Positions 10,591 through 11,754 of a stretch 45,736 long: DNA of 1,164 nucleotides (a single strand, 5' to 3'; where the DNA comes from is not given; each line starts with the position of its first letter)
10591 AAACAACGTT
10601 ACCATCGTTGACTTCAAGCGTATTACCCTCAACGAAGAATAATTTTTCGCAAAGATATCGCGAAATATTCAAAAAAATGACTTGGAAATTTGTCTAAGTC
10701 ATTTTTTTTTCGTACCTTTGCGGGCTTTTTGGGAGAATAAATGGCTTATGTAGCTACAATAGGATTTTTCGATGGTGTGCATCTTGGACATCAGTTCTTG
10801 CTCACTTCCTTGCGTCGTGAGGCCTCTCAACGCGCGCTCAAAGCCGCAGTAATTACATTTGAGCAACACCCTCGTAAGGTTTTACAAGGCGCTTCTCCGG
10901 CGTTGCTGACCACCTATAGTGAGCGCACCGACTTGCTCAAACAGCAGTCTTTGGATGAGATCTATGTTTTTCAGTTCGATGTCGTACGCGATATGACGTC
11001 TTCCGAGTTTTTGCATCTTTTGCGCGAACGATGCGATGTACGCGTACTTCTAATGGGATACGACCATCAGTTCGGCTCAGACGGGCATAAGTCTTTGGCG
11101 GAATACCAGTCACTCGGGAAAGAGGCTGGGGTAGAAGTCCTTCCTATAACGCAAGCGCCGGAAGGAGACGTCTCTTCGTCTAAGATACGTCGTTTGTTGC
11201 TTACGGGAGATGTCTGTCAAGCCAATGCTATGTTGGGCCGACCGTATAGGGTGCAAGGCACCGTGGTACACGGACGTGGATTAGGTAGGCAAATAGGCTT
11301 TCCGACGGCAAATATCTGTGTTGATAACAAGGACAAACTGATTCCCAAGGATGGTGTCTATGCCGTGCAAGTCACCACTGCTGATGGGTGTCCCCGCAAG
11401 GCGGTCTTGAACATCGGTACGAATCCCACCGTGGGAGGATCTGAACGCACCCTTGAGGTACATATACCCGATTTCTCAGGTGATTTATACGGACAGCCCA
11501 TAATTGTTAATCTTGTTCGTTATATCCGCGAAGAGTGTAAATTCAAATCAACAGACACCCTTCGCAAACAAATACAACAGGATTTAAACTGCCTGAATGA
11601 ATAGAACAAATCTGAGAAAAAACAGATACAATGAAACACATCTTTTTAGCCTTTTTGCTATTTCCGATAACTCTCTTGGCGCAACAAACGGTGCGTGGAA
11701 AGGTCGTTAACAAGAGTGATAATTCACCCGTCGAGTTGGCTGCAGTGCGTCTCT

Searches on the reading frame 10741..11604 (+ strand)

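Call 9: search_protein_families(library=pfam, proteins=[window:10741-11604:+])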
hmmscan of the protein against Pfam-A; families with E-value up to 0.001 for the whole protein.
window:10741-11604:+ (287 aa): 3 families
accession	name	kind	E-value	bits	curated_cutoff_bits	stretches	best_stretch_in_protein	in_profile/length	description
PF01687.23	Flavokinase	-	7.4e-44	149.4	19.6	1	165-283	1-118/124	Riboflavin kinase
PF06574.18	FAD_syn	-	3.5e-34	118.3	27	1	4-146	9-156/158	FAD synthetase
PF01467.32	CTP_transf_like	-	9.3e-07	29.5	21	1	6-151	2-132/133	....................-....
